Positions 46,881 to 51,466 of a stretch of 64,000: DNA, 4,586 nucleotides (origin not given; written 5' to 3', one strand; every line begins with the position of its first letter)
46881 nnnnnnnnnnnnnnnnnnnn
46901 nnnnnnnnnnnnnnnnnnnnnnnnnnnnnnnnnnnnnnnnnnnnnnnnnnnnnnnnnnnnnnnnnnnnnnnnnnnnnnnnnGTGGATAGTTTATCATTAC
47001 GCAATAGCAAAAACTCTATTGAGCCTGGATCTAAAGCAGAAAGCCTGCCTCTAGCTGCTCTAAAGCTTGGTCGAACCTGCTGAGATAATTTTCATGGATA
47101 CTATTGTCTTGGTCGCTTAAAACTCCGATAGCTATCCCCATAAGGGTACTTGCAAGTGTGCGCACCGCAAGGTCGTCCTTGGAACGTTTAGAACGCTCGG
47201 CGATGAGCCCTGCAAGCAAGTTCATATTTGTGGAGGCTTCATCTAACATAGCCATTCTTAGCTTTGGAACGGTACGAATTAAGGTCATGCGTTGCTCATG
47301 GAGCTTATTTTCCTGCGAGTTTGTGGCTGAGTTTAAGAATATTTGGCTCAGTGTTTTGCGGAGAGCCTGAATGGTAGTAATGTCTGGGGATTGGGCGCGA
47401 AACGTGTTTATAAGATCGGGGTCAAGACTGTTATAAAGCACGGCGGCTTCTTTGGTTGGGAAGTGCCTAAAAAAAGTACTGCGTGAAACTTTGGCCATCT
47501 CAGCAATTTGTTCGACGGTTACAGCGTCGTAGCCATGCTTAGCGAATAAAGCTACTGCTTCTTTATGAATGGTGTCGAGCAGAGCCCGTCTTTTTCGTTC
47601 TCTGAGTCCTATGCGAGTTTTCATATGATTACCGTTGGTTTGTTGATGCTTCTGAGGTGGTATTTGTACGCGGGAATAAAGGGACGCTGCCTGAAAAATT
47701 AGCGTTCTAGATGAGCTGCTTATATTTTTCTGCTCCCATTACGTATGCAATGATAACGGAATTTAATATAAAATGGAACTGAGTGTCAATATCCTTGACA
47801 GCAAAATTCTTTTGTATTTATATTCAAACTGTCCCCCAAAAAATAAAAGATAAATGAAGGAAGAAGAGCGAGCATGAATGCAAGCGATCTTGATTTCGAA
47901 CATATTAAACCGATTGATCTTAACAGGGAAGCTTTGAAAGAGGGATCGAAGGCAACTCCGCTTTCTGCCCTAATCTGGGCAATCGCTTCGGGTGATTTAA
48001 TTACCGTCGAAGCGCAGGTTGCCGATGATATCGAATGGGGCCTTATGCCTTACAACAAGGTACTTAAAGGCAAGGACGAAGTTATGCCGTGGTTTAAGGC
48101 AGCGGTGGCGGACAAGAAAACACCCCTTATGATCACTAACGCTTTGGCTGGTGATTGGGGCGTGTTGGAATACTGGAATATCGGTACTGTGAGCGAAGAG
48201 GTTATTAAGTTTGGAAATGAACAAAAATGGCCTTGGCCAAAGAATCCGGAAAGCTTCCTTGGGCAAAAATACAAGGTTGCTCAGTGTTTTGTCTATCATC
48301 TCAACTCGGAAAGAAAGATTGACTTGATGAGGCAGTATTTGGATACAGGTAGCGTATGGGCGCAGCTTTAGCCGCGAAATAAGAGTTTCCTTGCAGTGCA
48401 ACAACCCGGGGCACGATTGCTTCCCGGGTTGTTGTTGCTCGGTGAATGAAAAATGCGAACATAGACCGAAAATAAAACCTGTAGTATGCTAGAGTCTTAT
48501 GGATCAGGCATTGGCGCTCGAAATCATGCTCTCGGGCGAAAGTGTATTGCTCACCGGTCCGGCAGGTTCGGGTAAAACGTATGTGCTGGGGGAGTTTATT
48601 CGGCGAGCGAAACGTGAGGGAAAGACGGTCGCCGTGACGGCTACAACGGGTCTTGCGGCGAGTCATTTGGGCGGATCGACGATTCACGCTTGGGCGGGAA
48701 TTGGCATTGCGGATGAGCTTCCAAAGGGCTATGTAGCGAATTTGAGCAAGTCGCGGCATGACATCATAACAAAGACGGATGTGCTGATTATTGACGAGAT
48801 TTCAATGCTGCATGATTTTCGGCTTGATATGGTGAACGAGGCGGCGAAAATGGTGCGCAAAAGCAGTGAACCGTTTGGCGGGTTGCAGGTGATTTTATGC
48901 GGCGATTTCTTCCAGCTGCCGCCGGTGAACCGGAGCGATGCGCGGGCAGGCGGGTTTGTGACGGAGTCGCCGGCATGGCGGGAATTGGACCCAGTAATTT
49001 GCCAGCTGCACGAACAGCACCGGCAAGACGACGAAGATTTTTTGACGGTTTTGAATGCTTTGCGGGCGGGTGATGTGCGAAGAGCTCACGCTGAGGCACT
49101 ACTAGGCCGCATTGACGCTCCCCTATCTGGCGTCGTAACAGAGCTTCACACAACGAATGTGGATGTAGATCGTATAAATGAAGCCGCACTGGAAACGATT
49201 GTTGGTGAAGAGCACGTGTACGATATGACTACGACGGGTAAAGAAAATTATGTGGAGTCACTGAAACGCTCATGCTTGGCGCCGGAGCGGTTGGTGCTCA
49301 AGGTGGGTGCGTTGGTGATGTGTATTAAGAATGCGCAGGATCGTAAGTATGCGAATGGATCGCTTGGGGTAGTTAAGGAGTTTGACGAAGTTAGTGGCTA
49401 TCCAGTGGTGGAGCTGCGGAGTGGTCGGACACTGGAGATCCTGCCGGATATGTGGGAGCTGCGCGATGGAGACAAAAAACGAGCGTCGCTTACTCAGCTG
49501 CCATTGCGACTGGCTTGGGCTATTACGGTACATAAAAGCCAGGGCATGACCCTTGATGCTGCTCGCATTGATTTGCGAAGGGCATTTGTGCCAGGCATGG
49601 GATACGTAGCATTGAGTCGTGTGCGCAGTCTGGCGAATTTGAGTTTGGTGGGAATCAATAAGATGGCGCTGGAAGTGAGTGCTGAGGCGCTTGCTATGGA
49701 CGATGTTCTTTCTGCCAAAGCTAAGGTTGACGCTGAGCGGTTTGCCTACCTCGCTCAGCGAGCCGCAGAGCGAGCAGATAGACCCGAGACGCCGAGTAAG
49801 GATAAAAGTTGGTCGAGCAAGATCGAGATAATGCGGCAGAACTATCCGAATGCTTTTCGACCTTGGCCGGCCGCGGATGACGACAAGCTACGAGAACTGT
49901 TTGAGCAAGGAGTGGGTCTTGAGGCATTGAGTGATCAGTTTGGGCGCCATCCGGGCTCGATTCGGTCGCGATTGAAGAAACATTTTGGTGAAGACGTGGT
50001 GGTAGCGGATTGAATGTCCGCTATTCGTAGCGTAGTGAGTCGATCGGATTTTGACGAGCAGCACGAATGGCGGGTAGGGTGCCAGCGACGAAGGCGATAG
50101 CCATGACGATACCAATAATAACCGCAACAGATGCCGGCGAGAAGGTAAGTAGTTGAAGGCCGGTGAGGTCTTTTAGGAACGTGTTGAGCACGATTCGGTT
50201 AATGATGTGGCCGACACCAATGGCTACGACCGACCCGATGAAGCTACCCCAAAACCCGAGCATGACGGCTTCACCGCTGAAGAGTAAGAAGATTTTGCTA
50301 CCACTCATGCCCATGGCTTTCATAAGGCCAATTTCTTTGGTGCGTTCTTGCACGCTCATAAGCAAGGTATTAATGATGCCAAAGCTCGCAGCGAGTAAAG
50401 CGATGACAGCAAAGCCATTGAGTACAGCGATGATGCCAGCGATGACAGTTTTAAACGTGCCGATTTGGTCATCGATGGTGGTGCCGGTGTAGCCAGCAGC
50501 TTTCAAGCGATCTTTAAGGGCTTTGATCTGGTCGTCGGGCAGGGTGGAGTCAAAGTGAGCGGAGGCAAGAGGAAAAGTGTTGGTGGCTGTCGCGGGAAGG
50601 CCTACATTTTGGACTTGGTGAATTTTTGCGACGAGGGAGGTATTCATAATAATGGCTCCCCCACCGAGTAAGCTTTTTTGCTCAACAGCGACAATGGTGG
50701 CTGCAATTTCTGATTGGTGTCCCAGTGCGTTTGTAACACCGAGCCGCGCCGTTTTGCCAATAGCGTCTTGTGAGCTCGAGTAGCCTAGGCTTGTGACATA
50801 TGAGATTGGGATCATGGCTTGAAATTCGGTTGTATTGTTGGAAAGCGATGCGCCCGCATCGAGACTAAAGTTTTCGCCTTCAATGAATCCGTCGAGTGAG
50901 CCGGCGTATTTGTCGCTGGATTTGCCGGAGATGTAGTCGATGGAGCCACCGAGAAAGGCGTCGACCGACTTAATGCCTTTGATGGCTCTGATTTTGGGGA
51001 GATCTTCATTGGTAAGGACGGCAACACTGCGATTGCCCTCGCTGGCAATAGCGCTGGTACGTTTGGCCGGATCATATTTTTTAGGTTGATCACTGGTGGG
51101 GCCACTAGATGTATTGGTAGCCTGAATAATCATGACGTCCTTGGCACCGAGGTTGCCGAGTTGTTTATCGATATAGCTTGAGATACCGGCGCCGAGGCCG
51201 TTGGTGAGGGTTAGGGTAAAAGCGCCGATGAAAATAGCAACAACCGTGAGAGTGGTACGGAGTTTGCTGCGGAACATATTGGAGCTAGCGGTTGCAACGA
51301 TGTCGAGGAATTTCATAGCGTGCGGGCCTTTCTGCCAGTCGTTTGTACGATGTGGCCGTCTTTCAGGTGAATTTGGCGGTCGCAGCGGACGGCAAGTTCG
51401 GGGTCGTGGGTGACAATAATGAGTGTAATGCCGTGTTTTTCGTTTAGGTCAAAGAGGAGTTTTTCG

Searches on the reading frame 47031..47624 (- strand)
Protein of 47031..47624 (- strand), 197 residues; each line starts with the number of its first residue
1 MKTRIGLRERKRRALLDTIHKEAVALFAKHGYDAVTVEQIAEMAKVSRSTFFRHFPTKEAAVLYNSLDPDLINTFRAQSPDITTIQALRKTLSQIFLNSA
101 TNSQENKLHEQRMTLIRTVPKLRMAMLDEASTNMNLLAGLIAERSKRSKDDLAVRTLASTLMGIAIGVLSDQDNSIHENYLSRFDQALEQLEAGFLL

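Call 28: search_protein_families(library=pfam, proteins=[window:47031-47624:-], max_evalue=0.001)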
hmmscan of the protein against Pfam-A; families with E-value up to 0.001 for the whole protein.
window:47031-47624:- (197 aa): 2 families
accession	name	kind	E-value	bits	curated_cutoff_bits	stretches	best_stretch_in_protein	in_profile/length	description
PF17754.6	TetR_C_14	-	3.2e-16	59.6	22.7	1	84-195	3-111/112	MftR C-terminal domain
PF00440.29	TetR_N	-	3.6e-15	55.9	24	1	21-60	3-42/47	Bacterial regulatory proteins, tetR family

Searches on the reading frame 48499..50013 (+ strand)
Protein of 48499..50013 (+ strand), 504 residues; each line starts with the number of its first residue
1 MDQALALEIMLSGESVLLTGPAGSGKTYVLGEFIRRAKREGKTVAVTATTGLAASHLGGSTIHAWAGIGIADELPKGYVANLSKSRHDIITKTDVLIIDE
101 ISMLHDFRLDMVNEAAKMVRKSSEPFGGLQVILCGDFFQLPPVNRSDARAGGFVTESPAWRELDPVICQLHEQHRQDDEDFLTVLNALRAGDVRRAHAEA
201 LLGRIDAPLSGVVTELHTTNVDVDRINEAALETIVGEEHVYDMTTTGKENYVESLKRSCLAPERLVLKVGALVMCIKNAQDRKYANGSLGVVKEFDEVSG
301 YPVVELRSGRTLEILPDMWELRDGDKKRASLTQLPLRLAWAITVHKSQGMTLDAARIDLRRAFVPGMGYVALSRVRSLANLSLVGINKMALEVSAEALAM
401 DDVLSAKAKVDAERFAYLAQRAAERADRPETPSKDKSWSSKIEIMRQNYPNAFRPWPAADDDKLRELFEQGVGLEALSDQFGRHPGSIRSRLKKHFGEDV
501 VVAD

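Call 28: search_protein_families(library=pfam, proteins=[window:48499-50013:+], max_evalue=0.001)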
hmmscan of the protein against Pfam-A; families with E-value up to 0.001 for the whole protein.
window:48499-50013:+ (504 aa): 9 families
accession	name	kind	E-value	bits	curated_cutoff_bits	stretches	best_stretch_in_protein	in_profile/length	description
PF05970.20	PIF1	-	1.1e-34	120.5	25.9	1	10-194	19-218/223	PIF1-like helicase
PF13604.12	AAA_30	-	2.4e-19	70.3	27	1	3-198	6-179/191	AAA domain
PF13245.12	AAA_19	-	2.2e-13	51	25.1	1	4-143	2-132/134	AAA domain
PF13401.12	AAA_22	-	1e-07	32.7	27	1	15-135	7-122/130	AAA domain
PF21530.3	Pif1_2B_dom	-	1e-07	32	23.9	1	251-295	2-47/47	DNA helicase Pif1, 2B domain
PF13191.12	AAA_16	-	2.3e-05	25.4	32.6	1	12-44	21-55/167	AAA ATPase domain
PF00270.35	DEAD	-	5.4e-05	23.4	26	1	2-55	3-60/167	DEAD/DEAH box helicase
PF13086.12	AAA_11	-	0.00014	22.2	27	0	2-56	5-67/257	AAA domain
PF01443.25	Viral_helicase1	-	0.00018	21.9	21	0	18-107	3-74/228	Viral superfamily 1 RNA helicase core domain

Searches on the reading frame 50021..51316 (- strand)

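Call 28: search_protein_families(library=pfam, proteins=[window:50021-51316:-], max_evalue=0.001)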
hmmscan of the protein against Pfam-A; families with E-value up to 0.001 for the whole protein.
window:50021-51316:- (431 aa): 2 families
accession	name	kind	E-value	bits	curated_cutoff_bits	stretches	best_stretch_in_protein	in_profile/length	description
PF02687.27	FtsX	-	6.4e-21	75.1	25.5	1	301-424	2-120/120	FtsX-like permease C-terminal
PF12704.14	MacB_PCD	-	4.4e-09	37.4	27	1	21-229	1-176/207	MacB-like periplasmic core domain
